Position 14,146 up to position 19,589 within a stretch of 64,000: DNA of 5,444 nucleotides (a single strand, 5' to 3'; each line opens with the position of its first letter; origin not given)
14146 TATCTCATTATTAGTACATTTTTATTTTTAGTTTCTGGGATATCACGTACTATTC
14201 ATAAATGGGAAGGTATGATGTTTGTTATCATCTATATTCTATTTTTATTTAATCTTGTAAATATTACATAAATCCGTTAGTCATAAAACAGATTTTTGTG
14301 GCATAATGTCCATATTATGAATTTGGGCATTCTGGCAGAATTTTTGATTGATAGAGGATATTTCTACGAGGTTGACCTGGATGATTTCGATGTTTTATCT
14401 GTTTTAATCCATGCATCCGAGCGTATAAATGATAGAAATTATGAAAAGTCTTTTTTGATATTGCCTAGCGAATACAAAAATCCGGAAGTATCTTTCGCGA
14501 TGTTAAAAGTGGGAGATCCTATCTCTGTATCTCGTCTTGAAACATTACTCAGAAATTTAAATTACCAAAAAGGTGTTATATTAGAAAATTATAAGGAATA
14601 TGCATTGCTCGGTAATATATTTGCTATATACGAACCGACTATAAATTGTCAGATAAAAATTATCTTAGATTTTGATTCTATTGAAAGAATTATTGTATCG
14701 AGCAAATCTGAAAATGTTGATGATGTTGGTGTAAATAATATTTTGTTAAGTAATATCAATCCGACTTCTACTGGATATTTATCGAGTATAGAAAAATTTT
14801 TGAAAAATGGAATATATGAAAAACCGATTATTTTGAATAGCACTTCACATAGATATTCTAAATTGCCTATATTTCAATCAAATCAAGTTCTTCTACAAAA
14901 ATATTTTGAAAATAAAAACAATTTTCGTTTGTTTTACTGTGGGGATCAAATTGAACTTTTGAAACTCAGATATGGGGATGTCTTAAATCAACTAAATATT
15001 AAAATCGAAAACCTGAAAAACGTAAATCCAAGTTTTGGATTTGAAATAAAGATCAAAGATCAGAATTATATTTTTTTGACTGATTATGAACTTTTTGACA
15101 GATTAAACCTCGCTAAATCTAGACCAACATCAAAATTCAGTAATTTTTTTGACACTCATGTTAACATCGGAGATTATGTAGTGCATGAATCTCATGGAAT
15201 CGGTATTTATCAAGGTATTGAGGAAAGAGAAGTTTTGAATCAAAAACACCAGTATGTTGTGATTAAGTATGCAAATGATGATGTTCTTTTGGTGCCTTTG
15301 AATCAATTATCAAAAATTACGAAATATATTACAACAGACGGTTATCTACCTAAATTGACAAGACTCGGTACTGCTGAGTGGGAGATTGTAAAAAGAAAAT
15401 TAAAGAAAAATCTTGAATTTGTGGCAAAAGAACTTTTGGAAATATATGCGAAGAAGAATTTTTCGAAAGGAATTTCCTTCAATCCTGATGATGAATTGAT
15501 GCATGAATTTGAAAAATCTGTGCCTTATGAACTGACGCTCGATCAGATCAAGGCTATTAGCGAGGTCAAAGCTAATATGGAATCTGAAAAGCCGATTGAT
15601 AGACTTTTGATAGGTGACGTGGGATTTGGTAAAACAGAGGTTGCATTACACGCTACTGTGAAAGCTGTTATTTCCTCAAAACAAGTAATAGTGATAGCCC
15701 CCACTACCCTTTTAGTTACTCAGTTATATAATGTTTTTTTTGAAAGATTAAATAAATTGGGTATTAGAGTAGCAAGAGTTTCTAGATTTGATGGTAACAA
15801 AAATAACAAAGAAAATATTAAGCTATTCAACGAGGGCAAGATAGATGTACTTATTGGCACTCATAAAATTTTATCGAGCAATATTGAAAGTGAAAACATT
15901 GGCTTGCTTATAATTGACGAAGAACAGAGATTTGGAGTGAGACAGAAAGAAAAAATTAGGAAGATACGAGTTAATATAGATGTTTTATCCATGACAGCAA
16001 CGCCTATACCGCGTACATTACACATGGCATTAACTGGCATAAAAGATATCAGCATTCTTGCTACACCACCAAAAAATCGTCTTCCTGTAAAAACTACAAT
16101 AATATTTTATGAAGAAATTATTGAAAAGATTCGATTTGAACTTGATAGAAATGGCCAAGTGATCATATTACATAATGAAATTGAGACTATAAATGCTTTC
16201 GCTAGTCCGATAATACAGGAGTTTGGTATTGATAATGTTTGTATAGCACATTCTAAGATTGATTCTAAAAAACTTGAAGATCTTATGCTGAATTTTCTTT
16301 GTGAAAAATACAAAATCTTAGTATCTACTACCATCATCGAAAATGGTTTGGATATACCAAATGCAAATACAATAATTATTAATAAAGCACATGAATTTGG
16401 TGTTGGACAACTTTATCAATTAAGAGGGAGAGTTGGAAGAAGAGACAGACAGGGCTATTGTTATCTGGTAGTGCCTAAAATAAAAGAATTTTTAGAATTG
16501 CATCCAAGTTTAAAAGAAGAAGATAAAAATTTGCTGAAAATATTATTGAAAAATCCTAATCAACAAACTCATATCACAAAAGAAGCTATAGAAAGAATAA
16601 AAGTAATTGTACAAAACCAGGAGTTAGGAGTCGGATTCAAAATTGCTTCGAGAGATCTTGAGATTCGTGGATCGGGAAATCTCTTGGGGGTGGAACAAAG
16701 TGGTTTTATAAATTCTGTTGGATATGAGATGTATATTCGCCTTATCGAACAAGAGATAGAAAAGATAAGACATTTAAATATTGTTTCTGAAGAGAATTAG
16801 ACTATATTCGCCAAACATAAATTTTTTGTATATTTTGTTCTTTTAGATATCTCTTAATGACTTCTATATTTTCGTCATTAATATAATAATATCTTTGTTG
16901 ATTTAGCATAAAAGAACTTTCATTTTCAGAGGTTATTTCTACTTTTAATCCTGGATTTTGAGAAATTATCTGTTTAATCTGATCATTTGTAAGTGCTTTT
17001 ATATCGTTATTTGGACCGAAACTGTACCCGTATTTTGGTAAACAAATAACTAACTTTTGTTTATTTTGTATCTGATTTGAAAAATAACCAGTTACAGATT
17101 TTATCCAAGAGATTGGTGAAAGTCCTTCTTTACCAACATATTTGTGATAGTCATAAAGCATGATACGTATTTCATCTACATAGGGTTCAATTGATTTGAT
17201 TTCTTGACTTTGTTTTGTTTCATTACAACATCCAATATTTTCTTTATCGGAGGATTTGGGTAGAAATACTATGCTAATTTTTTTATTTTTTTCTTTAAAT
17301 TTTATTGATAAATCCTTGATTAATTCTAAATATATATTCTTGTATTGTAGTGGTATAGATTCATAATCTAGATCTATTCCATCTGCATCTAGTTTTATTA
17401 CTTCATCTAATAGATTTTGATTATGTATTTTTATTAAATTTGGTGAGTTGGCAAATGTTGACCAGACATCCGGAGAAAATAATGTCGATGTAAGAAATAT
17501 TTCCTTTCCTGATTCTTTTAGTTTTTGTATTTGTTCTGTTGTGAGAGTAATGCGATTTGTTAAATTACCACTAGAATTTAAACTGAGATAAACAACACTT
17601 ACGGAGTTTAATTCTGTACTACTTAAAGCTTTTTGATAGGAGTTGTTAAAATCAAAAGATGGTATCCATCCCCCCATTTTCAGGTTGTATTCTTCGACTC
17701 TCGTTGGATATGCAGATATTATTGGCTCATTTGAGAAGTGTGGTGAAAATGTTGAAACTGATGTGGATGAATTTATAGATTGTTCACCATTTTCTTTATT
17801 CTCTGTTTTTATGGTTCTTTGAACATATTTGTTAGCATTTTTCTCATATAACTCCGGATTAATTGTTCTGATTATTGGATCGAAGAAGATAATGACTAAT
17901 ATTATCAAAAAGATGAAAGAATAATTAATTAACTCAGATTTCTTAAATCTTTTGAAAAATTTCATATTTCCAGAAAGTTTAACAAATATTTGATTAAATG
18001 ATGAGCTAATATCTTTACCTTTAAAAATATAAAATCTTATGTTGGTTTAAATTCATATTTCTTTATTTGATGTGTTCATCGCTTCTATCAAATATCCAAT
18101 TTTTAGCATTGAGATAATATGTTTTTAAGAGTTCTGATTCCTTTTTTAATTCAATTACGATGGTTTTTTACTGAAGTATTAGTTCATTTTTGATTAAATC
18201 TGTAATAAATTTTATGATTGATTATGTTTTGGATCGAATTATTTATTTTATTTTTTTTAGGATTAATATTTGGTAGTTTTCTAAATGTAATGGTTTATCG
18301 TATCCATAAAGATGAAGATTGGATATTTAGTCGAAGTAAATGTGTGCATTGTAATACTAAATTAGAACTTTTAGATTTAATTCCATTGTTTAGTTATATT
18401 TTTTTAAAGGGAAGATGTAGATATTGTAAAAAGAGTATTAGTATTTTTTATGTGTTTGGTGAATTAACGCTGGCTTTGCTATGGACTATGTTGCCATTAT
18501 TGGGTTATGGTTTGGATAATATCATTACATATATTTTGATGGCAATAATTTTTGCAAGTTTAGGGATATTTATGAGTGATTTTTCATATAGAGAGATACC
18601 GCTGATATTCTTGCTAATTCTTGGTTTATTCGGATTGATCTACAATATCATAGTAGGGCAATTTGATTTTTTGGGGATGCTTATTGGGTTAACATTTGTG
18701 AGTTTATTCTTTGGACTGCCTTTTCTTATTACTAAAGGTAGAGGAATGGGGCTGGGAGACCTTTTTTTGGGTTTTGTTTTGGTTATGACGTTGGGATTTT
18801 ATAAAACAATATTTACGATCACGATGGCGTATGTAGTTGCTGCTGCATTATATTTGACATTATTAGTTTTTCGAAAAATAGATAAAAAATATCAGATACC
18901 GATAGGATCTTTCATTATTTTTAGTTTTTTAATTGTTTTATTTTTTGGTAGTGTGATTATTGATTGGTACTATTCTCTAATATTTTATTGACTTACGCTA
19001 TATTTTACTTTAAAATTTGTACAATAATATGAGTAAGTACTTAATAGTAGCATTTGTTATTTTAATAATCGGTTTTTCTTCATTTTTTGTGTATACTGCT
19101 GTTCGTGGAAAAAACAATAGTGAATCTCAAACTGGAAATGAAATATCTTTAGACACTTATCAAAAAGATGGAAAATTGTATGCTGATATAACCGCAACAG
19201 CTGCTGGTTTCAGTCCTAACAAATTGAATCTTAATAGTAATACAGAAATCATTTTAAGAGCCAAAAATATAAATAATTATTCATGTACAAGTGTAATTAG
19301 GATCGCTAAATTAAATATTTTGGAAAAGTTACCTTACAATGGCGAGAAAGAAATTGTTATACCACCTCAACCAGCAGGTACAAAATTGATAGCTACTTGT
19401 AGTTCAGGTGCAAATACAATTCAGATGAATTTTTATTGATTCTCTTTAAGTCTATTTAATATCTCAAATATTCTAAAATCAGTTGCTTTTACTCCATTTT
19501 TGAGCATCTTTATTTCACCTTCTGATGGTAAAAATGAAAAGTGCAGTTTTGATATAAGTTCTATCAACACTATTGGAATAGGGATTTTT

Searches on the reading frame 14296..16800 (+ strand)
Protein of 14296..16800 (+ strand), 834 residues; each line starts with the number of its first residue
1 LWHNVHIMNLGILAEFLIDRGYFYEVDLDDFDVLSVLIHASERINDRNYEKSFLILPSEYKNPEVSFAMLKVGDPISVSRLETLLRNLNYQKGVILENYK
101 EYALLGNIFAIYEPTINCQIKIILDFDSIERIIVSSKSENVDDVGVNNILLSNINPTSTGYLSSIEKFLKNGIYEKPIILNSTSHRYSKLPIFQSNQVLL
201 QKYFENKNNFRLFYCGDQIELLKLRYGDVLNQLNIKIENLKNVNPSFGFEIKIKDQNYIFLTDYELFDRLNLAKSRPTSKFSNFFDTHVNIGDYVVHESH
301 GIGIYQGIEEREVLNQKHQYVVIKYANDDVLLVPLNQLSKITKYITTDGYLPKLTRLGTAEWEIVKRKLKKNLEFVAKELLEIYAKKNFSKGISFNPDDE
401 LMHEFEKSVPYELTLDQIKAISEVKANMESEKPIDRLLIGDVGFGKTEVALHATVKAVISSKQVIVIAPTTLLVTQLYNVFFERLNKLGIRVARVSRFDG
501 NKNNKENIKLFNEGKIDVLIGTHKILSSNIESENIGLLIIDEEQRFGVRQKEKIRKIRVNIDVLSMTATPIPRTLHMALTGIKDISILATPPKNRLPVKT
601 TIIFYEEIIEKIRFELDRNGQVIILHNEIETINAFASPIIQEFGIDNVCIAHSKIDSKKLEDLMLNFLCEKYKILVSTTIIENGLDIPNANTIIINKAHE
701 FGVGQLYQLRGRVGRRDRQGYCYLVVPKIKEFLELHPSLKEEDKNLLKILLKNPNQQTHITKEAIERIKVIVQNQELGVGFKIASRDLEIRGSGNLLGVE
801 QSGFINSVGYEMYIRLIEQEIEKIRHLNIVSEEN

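Call 23: search_protein_families(library=pfam, proteins=[window:14296-16800:+], max_evalue=0.001)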
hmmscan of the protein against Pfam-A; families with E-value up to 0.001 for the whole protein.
window:14296-16800:+ (834 aa): 5 families
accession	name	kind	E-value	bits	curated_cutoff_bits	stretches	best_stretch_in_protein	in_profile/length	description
PF00270.35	DEAD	-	3.3e-24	85.9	26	1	417-576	4-165/167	DEAD/DEAH box helicase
PF02559.22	CarD_TRCF_RID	-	3.2e-20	72.4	23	1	290-345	2-57/57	CarD-like/TRCF RID domain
PF00271.37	Helicase_C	-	6.8e-20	71.8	23.5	1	610-716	7-109/110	Helicase conserved C-terminal domain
PF04851.21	ResIII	-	3.2e-12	47.1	22.5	1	412-570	3-162/164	Type III restriction enzyme, res subunit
PF22590.2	Cas3-like_C_2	-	8.6e-06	26.4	27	1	619-717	2-105/106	CRISPR-associated nuclease/helicase Cas3, C-terminal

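Call 78: search_protein_families(library=padloc, proteins=[window:14296-16800:+], max_evalue=0.00001)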
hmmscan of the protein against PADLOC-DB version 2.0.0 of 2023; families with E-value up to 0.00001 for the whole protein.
window:14296-16800:+ (834 aa): 3 families
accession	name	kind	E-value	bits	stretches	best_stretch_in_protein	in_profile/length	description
PDLC02707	PbeA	-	4.8e-11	40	0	443-570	278-413/672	PbeA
PDLC00938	Cas3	-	6.8e-08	30.1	1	558-733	153-336/358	CRISPR-associated helicase Cas3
PDLC03928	PsyrT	-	1.8e-07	27.8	1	414-827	23-433/689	-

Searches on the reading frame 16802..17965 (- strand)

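Call 23: search_protein_families(library=pfam, proteins=[window:16802-17965:-], max_evalue=0.001)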
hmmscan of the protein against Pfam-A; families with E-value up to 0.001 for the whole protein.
window:16802-17965:- (387 aa): 1 family
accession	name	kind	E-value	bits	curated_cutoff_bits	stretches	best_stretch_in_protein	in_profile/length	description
PF00704.34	Glyco_hydro_18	-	2.1e-16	61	29.6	1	167-386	79-313/317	Glycosyl hydrolases family 18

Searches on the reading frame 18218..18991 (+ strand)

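Call 23: search_protein_families(library=pfam, proteins=[window:18218-18991:+], max_evalue=0.001)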
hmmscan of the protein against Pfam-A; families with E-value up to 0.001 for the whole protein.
window:18218-18991:+ (257 aa): 2 families
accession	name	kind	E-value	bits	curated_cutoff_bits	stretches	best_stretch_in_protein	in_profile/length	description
PF06750.18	A24_N_bact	-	3.2e-28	98.1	23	1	14-92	2-80/84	Bacterial Peptidase A24 N-terminal domain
PF01478.23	Peptidase_A24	-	2.5e-06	28.3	26.5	1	110-211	3-102/104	Type IV leader peptidase family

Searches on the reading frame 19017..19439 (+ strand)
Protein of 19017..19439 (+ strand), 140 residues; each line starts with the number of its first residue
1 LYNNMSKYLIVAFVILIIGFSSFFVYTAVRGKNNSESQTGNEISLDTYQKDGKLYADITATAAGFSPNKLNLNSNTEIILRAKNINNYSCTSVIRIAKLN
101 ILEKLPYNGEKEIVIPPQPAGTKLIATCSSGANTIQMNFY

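Call 23: search_protein_families(library=pfam, proteins=[window:19017-19439:+], max_evalue=0.001)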
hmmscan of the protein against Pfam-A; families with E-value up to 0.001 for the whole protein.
window:19017-19439:+ (140 aa): 1 family
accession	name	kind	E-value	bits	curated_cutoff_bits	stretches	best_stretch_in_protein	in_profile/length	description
PF13473.12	Cupredoxin_1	-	3.7e-06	27.3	27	1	55-122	22-87/104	Cupredoxin-like domain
